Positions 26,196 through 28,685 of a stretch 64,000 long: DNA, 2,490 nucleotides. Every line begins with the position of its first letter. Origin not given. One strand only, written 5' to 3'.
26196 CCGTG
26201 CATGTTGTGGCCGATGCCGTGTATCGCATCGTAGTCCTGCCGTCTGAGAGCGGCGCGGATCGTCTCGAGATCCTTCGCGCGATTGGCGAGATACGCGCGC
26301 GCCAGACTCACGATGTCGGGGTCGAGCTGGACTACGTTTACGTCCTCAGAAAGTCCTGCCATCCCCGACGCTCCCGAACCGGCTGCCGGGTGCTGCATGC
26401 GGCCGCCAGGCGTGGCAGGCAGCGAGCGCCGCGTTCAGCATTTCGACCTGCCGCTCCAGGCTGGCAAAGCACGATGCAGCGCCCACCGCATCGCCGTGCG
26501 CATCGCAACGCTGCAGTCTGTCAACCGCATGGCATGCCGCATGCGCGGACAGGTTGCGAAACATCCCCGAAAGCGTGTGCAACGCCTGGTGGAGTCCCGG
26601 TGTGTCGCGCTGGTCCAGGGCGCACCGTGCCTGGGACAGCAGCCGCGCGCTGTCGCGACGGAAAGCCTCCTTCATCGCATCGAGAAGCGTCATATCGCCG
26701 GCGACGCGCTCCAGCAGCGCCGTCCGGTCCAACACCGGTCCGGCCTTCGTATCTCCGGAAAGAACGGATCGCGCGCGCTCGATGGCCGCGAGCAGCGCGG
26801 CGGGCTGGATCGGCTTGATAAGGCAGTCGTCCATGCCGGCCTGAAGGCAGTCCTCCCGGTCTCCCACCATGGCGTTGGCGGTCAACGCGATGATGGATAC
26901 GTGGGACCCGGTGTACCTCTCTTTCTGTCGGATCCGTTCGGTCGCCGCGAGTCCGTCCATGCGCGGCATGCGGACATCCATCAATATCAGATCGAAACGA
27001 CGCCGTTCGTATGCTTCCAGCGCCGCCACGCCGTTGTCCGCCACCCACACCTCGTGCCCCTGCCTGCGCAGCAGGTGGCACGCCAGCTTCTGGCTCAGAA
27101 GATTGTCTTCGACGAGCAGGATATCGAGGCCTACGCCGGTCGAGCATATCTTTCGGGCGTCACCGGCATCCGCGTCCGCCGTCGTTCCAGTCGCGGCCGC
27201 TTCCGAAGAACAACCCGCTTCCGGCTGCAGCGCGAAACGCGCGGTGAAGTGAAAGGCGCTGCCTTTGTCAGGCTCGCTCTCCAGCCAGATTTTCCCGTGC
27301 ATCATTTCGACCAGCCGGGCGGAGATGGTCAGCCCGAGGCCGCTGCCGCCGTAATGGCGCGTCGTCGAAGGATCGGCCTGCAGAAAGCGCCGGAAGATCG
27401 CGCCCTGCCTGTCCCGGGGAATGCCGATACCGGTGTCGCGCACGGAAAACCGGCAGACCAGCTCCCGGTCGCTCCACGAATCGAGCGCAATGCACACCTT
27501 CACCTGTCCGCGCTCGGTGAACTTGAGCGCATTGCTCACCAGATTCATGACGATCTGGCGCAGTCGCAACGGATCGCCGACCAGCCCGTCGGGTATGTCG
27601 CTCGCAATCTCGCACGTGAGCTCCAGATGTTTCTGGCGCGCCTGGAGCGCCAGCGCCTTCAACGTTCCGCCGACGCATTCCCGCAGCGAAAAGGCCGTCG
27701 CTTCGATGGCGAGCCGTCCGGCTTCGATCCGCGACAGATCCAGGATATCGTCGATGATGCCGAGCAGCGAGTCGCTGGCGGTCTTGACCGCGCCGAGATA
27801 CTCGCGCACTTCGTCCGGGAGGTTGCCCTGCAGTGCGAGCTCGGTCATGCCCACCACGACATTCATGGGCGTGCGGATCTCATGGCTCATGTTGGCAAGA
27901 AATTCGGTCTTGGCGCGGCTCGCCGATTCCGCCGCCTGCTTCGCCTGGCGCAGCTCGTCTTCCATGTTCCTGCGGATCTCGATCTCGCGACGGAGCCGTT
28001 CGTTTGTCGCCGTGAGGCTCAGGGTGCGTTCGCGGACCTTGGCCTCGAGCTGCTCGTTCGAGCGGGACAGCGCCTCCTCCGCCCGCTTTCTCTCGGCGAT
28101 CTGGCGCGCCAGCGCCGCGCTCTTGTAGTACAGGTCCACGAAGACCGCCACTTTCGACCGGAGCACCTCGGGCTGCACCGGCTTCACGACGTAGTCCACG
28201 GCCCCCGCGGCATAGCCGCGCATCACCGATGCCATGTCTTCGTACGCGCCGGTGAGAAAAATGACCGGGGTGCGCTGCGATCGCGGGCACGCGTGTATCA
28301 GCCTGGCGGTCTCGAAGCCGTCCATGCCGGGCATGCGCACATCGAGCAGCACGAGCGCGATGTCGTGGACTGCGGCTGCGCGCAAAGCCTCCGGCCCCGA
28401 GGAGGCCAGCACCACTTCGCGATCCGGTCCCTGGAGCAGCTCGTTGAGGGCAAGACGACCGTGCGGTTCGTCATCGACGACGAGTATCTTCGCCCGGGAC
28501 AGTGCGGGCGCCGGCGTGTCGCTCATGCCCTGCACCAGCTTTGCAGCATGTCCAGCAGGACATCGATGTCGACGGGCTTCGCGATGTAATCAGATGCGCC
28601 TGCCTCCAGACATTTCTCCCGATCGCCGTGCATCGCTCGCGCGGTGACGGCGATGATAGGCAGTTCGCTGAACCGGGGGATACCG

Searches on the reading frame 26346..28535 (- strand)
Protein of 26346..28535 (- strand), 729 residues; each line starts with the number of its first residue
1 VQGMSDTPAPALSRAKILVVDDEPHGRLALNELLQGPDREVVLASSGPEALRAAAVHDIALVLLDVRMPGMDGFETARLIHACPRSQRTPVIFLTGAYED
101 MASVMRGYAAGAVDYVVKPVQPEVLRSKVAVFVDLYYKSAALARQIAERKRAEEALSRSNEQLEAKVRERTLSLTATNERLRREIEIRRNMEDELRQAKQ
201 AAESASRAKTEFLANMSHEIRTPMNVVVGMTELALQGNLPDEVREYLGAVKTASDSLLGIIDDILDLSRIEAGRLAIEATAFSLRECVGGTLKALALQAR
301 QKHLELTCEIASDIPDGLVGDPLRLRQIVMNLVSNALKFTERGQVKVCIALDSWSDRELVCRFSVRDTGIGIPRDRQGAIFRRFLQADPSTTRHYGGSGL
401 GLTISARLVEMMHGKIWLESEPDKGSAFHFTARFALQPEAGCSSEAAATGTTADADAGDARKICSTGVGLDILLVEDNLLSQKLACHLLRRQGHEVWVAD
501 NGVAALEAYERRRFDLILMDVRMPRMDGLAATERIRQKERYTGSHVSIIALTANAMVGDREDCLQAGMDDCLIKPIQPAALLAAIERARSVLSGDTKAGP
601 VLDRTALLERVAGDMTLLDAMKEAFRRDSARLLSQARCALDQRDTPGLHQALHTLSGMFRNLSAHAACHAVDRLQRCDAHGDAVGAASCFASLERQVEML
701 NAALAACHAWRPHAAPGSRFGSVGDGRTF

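Call 37: search_protein_families(library=ncbifam, proteins=[window:26346-28535:-], max_evalue=0.00001)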
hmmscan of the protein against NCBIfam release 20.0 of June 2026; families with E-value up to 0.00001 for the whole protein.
window:26346-28535:- (729 aa): 154 families (the best 25 are shown)
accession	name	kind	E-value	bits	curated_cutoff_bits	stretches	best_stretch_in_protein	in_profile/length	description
NF008318.0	PRK11107.1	equivalog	8.3e-138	461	890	3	185-441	272-525/920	two-component sensor histidine kinase BarA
TIGR02956.1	TMAO_torS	equivalog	6.7e-121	405.1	676.5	2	146-605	408-835/967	TMAO reductase system sensor histidine kinase/response regulator TorS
NF011874.0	PRK15347.1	equivalog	6.4e-113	378.6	852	3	193-431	382-611/921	two component system sensor kinase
NF045901.1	HisKinLetSLeg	equivalog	6.9e-104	348.6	1650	3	176-433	260-517/906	two-component system sensor histidine kinase LetS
NF008099.0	PRK10841.1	equivalog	5.9e-99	332.1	920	3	186-429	447-685/949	two-component system sensor histidine kinase RcsC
NF008302.0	PRK11091.1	equivalog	1.2e-95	321.3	838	2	194-588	268-642/779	aerobic respiration two-component sensor histidine kinase ArcB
NF041947.1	LuxQ_Vibrio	equivalog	6.6e-95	318.7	1200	1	194-586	457-836/843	quorum-sensing autoinducer 2 sensor kinase/phosphatase LuxQ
NF038297.2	hybrid_HK_HrmK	equivalog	3.4e-90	303.4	725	1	151-581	177-600/607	hybrid histidine kinase/response regulator HrmK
NF041880.1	EPS_EpsF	equivalog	2.2e-83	280.4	900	3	20-162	1-144/492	response regulator EpsF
NF007420.1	PRK09959.1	equivalog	3.7e-70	236.7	1995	2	188-659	691-1143/1197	acid-sensing system histidine kinase EvgS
NF008543.0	PRK11466.1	equivalog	2.2e-69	234.3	982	1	154-676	403-883/914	TMAO reductase system sensor histidine kinase/response regulator TorS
NF047465.1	hybrid_HK_LvrA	exception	2.8e-60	204.3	1200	2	148-585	141-580/819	hybrid histidine kinase/response regulator LvrA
NF046044.1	PnpS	equivalog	2.8e-54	184.7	400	1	206-431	167-388/390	two-component system histidine kinase PnpS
NF041832.1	near_NosP_CTERM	subfamily_domain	2.6e-53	181.4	400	2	203-586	1-367/370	NahK/ErcS family hybrid sensor histidine kinase/response regulator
NF047874.1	MASE3_PAS_HK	subfamily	1.2e-46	159.8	560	1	153-434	341-625/655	MASE3 domain-containing sensor histidine kinase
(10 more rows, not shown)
